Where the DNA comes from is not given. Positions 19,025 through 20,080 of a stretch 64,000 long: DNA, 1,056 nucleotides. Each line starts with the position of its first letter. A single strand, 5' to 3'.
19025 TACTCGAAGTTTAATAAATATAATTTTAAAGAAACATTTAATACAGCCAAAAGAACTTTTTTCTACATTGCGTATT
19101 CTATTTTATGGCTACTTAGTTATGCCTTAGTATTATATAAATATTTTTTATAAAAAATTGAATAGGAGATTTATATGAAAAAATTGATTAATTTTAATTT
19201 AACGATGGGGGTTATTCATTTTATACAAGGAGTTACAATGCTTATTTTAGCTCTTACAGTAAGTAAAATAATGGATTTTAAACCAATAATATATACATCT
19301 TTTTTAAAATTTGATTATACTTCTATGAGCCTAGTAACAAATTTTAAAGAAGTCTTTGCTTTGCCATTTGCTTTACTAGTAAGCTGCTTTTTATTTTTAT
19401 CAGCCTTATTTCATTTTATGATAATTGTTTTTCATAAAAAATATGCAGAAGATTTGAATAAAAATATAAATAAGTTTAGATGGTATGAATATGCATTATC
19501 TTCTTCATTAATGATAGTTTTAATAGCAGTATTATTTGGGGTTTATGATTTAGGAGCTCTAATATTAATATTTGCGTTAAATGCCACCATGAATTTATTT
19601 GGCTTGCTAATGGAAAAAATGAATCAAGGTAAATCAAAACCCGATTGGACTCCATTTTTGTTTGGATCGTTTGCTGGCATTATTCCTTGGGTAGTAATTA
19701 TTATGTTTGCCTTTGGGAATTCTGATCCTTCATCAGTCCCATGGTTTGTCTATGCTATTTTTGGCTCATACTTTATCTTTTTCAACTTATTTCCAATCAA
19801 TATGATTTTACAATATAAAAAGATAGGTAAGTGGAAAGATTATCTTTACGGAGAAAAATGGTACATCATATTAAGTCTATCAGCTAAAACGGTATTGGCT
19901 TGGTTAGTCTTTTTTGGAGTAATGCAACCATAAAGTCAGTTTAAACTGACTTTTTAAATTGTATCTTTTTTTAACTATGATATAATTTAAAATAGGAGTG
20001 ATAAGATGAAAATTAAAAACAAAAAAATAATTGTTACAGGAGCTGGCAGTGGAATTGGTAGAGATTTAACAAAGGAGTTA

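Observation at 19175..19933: Heliorhodopsin-like retinal protein in an AT-rich Bacillota-type genome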

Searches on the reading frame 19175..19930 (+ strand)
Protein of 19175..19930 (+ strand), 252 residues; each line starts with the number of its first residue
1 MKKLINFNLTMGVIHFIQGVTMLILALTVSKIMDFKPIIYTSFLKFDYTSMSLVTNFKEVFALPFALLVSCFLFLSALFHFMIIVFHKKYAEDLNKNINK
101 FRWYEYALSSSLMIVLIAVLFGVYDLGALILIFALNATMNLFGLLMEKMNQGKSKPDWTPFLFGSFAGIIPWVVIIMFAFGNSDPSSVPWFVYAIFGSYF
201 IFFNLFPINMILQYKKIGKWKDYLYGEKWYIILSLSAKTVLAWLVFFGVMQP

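Call 3: search_protein_families(library=pfam, proteins=[window:19175-19930:+], max_evalue=0.1)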
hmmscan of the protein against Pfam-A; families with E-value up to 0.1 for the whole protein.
window:19175-19930:+ (252 aa): 1 family
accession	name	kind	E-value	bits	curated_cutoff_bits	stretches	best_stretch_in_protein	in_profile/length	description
PF18761.7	Heliorhodopsin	-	3.1e-97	325.1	26.7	1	5-250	2-242/242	Heliorhodopsin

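Call 4: search_protein_families(library=ncbifam, proteins=[window:19175-19930:+], max_evalue=0.1)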
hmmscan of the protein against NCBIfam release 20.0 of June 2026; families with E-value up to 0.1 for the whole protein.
window:19175-19930:+ (252 aa): 1 family
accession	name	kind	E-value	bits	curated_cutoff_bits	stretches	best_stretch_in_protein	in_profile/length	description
NF038020.1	HeR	equivalog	1e-91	306.8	100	1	6-250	3-244/244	heliorhodopsin HeR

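Call 5: search_solved_structures(query=window:19175-19930:+, max_evalue=1, show_alignments=3)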
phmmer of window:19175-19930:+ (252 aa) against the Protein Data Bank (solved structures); distinct sequences matched with E-value up to 1: 6.
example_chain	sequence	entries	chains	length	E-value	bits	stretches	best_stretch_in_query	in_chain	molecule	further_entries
9vfc_A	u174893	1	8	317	1.5e-61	211.5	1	2-252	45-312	heliorhodopsin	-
6is6_A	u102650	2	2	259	1.2e-57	198.7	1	3-252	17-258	heliorhodopsin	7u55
7clj_A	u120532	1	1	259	3e-57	197.4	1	3-252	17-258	heliorhodopsin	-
9ljj_A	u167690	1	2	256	8.2e-53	182.9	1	2-252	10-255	Heliorhodopsin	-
6su3_X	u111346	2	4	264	9.2e-53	182.7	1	2-252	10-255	48C12 heliorhodopsin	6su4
6uh3_A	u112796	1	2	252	1.9e-52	181.6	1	2-249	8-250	Heliorhodopsin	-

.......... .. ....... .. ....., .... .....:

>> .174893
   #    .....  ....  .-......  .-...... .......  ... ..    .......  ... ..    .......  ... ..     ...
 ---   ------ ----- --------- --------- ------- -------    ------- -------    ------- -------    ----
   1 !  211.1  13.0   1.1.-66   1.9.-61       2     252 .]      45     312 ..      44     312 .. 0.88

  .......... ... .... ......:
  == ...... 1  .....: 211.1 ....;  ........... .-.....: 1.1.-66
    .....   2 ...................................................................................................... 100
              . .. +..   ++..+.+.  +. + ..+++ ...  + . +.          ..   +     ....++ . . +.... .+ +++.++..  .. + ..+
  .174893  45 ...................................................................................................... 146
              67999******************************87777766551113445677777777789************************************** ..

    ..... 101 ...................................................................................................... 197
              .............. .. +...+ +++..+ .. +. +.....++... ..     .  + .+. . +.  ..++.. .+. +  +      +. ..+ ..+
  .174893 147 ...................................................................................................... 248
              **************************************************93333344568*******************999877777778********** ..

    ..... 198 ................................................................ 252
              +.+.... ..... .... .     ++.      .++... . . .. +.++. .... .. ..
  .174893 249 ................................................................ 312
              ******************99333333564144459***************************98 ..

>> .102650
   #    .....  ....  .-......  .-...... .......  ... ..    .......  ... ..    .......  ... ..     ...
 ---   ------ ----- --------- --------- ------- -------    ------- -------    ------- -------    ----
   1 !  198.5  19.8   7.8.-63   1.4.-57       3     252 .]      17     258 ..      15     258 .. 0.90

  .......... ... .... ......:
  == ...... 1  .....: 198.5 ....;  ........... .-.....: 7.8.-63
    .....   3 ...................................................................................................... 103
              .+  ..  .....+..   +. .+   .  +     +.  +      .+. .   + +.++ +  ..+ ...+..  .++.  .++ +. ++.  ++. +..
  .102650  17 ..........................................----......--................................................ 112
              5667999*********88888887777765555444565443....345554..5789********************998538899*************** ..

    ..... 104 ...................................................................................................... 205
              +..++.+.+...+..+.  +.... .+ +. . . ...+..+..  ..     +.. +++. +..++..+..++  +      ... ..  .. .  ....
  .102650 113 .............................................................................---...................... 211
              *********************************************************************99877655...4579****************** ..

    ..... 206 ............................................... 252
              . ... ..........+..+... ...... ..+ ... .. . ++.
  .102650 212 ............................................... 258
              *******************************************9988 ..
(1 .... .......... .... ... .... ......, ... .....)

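Call 8: find_homologous_proteins(query=window:19175-19930:+)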
Query window:19175-19930:+ (252 aa): 6198 proteins with E <= 0.001 among 8000 candidates; the best 120 are listed.
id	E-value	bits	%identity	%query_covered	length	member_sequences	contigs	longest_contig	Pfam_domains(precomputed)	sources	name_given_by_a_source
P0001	1.4e-158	544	100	100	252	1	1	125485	PF18761.8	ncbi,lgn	-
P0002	6.0e-130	450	81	100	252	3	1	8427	PF18761.8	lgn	-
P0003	8.5e-130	450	80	100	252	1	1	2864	PF18761.8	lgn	-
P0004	3.5e-126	438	77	100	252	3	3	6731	PF18761.8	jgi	-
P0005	6.7e-126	437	77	100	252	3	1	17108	PF18761.8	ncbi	-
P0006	1.8e-124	432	77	100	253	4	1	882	PF18761.8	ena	-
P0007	3.1e-122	425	77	100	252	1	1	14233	PF18761.8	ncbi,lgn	-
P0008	6.4e-122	424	76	100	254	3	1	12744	PF18761.8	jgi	-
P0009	9.3e-122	424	75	100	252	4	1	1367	PF18761.8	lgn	-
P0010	1.0e-121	423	76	100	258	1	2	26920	PF18761.8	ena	-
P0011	4.3e-121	421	77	100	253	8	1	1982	PF18761.8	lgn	-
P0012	1.8e-120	419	76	100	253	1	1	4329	PF18761.8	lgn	-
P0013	9.4e-119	414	75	100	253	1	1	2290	PF18761.8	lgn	-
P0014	4.9e-118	411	75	100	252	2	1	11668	PF18761.8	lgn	-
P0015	1.2e-117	410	75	100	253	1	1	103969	PF18761.8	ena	-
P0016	1.3e-117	410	74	100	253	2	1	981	PF18761.8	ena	-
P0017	1.5e-117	410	74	100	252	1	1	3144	PF18761.8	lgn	-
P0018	2.4e-117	409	75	100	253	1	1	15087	PF18761.8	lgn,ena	-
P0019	2.4e-117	409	74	100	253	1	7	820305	PF18761.8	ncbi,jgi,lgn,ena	jgi:hypothetical protein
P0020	6.8e-117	408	73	100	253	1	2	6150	PF18761.8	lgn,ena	-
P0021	9.7e-117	407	74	100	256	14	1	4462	PF18761.8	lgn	-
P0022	2.6e-116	406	72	100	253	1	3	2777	PF18761.8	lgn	-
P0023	7.5e-116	404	73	100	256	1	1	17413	PF18761.8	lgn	-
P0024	1.7e-115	403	74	100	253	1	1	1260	PF18761.8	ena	-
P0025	1.0e-114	400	72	100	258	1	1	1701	PF18761.8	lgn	-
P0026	1.8e-114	400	72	100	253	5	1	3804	PF18761.8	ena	-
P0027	2.7e-114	399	73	99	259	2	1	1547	PF18761.8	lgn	-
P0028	4.8e-114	398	70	100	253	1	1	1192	PF18761.8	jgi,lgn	-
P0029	1.8e-113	396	70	100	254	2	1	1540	PF18761.8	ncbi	-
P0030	2.5e-113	396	72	99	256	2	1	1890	PF18761.8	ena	-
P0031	3.2e-113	396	73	100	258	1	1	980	PF18761.8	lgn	-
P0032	3.4e-113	396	73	100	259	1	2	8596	PF18761.8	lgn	-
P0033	4.6e-113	395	71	100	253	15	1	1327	PF18761.8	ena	-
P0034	5.0e-113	395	71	100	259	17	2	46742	PF18761.8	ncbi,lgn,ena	-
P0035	5.2e-113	395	70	100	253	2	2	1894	PF18761.8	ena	-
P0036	5.0e-112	392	72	100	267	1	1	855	PF18761.8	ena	-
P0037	6.6e-112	391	69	100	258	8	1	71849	PF18761.8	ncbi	-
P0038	8.7e-112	391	70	100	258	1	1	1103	PF18761.8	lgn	-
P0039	8.9e-112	391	72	100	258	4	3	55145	PF18761.8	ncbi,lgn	-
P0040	1.0e-110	387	73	94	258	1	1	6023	PF18761.8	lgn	-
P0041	1.7e-110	387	69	100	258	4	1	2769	PF18761.8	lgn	-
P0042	1.9e-110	386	70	100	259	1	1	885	PF18761.8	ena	-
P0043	5.2e-110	385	69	100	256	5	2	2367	PF18761.8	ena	-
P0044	5.4e-110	385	69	100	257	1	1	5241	PF18761.8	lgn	-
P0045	1.1e-109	384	70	100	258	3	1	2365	PF18761.8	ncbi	-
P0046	1.2e-109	384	71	100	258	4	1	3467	PF18761.8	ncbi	-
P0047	1.4e-109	384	70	100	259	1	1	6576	PF18761.8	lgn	-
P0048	1.7e-109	383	70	100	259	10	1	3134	PF18761.8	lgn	-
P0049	1.8e-109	383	70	100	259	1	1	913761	PF18761.8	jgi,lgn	jgi:hypothetical protein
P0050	2.5e-109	383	71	100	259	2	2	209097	PF18761.8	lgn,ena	-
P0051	3.1e-109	383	69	100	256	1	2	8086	PF18761.8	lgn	-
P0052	5.9e-109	382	69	100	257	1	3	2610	PF18761.8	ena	-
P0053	4.4e-108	379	69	100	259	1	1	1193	PF18761.8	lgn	-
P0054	7.7e-108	378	69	100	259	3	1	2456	PF18761.8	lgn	-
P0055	1.2e-107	377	70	100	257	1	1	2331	PF18761.8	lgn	-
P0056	1.6e-107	377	73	96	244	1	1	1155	PF18761.8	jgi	jgi:hypothetical protein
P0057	1.8e-107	377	70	100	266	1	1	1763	PF18761.8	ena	-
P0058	2.1e-107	377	68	100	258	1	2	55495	PF18761.8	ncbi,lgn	-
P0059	2.7e-107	376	69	99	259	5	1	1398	PF18761.8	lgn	-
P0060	4.2e-107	376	70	100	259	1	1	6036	PF18761.8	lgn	-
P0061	7.0e-107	375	70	100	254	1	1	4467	PF18761.8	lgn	-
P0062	8.4e-107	375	69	100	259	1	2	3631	PF18761.8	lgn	-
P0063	9.0e-107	374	70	100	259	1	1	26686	PF18761.8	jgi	jgi:hypothetical protein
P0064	1.1e-106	374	68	100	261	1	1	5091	PF18761.8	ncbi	-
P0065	1.2e-106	374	70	94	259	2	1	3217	PF18761.8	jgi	-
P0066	2.7e-106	373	69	99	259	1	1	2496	PF18761.8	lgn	-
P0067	3.9e-106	372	69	100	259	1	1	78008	PF18761.8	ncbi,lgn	-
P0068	4.2e-106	372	68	100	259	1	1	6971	PF18761.8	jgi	-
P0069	4.9e-106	372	68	100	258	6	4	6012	PF18761.8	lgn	-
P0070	8.3e-106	371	71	98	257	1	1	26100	PF18761.8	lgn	-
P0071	1.1e-105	371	69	100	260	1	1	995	PF18761.8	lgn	-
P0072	1.2e-105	371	67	100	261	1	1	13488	PF18761.8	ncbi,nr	ncbi:MAG: heliorhodopsin HeR [Clostridia bacterium]|nr:heliorhodopsin HeR [Clostridia bacterium]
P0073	1.4e-105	371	67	100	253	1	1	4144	PF18761.8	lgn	-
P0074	1.6e-105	370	69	100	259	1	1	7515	PF18761.8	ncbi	-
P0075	1.8e-105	370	67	100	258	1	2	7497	PF18761.8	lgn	-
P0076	1.9e-105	370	70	99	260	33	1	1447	PF18761.8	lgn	-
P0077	2.2e-105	370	66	100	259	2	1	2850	PF18761.8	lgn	-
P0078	2.2e-105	370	67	100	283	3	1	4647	PF18761.8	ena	-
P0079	2.3e-105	370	69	100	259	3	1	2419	PF18761.8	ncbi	-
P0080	2.4e-105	370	68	100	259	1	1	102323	PF18761.8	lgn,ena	-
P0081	2.5e-105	370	69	100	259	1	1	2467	PF18761.8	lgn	-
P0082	3.6e-105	369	67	100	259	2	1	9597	PF18761.8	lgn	-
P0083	6.0e-105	368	70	99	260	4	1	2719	PF18761.8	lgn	-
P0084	9.5e-105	368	69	99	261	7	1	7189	PF18761.8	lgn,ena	-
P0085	1.6e-104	367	68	100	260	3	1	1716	PF18761.8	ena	-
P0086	2.1e-104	367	67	100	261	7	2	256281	PF18761.8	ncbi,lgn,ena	-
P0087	2.3e-104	367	68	99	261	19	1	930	PF18761.8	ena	-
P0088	2.5e-104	366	69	100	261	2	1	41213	PF18761.8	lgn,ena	-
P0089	2.6e-104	366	68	98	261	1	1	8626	PF18761.8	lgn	-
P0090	3.2e-104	366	66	100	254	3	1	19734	PF18761.8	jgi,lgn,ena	-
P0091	3.3e-104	366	68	100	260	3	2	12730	PF18761.8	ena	-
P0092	5.5e-104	365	66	100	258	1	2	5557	PF18761.8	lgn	-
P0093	5.9e-104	365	68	99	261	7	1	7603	PF18761.8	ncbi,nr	ncbi:MAG: heliorhodopsin HeR [Spirochaetales bacterium]|nr:heliorhodopsin HeR [Spirochaetales bacter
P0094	9.2e-104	365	69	100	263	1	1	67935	PF18761.8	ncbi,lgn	-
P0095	1.0e-103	364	66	100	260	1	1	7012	PF18761.8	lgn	-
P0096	1.1e-103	364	67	100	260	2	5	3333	PF18761.8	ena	-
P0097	1.2e-103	364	69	100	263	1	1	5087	PF18761.8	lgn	-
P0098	1.3e-103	364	66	100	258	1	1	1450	PF18761.8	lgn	-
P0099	1.4e-103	364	69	96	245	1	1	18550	PF18761.8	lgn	-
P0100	1.5e-103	364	67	99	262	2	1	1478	PF18761.8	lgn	-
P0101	1.6e-103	364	67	99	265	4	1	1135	PF18761.8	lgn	-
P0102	2.1e-103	363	70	100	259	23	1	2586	PF18761.8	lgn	-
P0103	4.6e-103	362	67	99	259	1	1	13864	PF18761.8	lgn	-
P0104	5.9e-103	362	67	100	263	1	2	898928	PF18761.8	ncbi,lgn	-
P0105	9.0e-103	361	68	99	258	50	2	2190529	PF18761.8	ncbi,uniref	ncbi:heliorhodopsin HeR [Lactococcus garvieae]|uniref:heliorhodopsin HeR n=1 Tax=Lactococcus garviea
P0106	9.2e-103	361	66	100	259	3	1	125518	PF18761.8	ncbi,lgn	-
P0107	1.1e-102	361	66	100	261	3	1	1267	PF18761.8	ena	-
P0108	1.4e-102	361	68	99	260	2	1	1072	PF18761.8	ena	-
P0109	1.5e-102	361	66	100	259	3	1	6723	PF18761.8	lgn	-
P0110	1.7e-102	360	67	100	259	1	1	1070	PF18761.8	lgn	-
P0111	2.2e-102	360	67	99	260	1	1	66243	PF18761.8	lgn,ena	-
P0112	3.1e-102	360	69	100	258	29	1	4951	PF18761.8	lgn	-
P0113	3.2e-102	360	67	100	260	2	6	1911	PF18761.8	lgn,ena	-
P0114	3.7e-102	359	65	100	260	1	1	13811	PF18761.8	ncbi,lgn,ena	-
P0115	3.7e-102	359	65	100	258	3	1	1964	PF18761.8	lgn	-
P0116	3.9e-102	359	68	100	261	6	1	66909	PF18761.8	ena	-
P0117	4.3e-102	359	66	100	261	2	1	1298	PF18761.8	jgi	jgi:hypothetical protein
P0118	4.7e-102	359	65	99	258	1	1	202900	PF18761.8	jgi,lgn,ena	-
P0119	5.0e-102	359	69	100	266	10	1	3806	PF18761.8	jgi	-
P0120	5.5e-102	359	66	100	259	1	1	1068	PF18761.8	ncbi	-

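Call 9: find_related_loci(query=window:19175-19930:+, collection=genome_contigs, flank=10000)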
Query window:19175-19930:+ (252 aa) in genome_contigs; peptide patterns used: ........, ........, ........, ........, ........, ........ (x = any residue, [..] = any of these).
374 stretches matched a pattern; 320 encode a relative of the query (tblastn E <= 1e-3); the best 80 are kept; 80 distinct loci.
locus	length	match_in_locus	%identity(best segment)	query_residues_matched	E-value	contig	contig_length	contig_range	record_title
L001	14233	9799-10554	77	1-252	1e-129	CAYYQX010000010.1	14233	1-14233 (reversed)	MAG TPA_asm: uncultured Muribaculaceae bacterium isolate SRP192927_co3_95 genome assembly, contig: NODE_9993_length_1423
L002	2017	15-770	77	1-252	6e-138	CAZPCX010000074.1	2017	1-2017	MAG TPA_asm: uncultured Muribaculaceae bacterium isolate SRP192927_co2_341 genome assembly, contig: NODE_156435_length_2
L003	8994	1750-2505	77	1-252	4e-129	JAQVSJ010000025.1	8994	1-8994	MAG: Bacilli bacterium isolate STF1_271 NODE_25898_length_8994_cov_11.594226_Sandtown_F1, whole genome shotgun sequence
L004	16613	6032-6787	76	1-252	1e-128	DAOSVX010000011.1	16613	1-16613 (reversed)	MAG TPA_asm: Bacilli bacterium isolate AMR_MDS_2152 NODE_2187_length_16613_cov_4.938096, whole genome shotgun sequence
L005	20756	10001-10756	74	1-252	4e-125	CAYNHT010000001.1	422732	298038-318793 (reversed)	MAG TPA_asm: uncultured Muribaculaceae bacterium isolate SRP241341_co1_139 genome assembly, contig: NODE_4_length_422732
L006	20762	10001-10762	73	1-252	2e-122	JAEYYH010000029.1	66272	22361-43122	MAG: Bacillota bacterium isolate OH_CBlB_40 k127_2032226, whole genome shotgun sequence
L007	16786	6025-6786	72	1-252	3e-118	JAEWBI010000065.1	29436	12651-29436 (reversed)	MAG: Bacillota bacterium isolate OH_PBB_246 k127_123976, whole genome shotgun sequence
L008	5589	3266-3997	71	9-252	3e-117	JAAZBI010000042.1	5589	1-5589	MAG: Mollicutes bacterium isolate AS06rmzACSIP_550 208886_AS06, whole genome shotgun sequence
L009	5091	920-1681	68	1-252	6e-113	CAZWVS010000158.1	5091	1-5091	MAG TPA_asm: uncultured Clostridiaceae bacterium isolate SRP319275_co2_341 genome assembly, contig: NODE_19255_length_50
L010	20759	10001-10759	67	2-252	4e-110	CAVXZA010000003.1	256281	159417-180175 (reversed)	MAG: uncultured Clostridia bacterium isolate MFD03804.bin.1.6 genome assembly, contig: contig_34269, whole genome shotgu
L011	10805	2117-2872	67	3-252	3e-110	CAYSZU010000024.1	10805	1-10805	MAG TPA_asm: uncultured Muribaculaceae bacterium isolate SRP192927_co2_725 genome assembly, contig: NODE_11656_length_10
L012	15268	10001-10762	70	1-252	2e-109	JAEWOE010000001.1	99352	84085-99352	MAG: Bacillota bacterium isolate OH_SBlB_51 k127_1480559, whole genome shotgun sequence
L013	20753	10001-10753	66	2-252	2e-108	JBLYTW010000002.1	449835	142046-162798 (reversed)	Mollicutes bacterium SLUWU-24 NODE_2_length_449835_cov_223.217130, whole genome shotgun sequence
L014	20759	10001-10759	65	2-252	7e-107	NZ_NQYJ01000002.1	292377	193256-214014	Candidatus Izimoplasma sp. ZiA1 scaffold_1, whole genome shotgun sequence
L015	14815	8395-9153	67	2-252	9e-107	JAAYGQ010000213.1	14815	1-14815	MAG: Tissierellia bacterium isolate AS09scLD_251 315326_AS09, whole genome shotgun sequence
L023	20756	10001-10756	66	3-252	2e-104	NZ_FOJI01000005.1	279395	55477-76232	[Clostridium] fimetarium strain DSM 9179, whole genome shotgun sequence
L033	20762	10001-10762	63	1-252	2e-102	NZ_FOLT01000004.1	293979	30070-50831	Alkalibacterium subtropicum strain DSM 23664, whole genome shotgun sequence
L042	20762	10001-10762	62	1-252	4e-99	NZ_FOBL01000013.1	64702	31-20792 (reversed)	Alkalibacterium putridalgicola strain DSM 19182, whole genome shotgun sequence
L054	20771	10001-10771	60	2-252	1e-94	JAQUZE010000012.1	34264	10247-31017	MAG: Bacilli bacterium isolate STD2_253 NODE_4441_length_34264_cov_46.563934_Sandtown_D2, whole genome shotgun sequence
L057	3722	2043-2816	56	1-252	2e-95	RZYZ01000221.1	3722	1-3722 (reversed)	MAG: Clostridia bacterium isolate INTA.AUR.035 contig-100_14085, whole genome shotgun sequence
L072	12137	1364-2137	57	1-252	9e-93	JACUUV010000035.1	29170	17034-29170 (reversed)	MAG: Clostridia bacterium isolate Kmv40 NODE_729_length_29170_cov_20.604053, whole genome shotgun sequence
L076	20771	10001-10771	59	3-252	1e-91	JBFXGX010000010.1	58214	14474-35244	MAG: Candidatus Izemoplasmatales bacterium isolate CA_2019_TPIn_173 NODE_1757_length_58214_cov_14.509357_TPIn, whole gen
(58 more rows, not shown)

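Call 10: find_encoding_contigs(protein=P0001, flank=10000, max_places=4)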
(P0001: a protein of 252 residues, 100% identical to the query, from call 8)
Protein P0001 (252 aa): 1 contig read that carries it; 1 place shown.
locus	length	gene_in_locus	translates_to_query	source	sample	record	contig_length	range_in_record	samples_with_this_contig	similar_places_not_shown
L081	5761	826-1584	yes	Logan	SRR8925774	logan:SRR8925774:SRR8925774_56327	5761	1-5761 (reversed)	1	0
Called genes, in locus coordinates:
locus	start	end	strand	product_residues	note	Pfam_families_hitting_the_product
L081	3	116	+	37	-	?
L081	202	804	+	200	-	-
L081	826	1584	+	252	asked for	PF18761:Heliorhodopsin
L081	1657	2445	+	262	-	PF00106:adh_short, PF08659:KR, PF13561:adh_short_C2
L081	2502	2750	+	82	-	PF06135:IreB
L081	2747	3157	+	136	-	PF03652:RuvX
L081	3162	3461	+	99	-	PF06949:DUF1292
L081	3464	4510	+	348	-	PF02618:YceG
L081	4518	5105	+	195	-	PF01135:PCMT, PF01596:Methyltransf_3, PF02390:Methyltransf_4 (faint), PF13847:Methyltransf_31 (weak), PF13578:Methyltransf_24, PF13649:Methyltransf_25 (weak)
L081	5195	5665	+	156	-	PF03449:GreA_GreB_N, PF01272:GreA_GreB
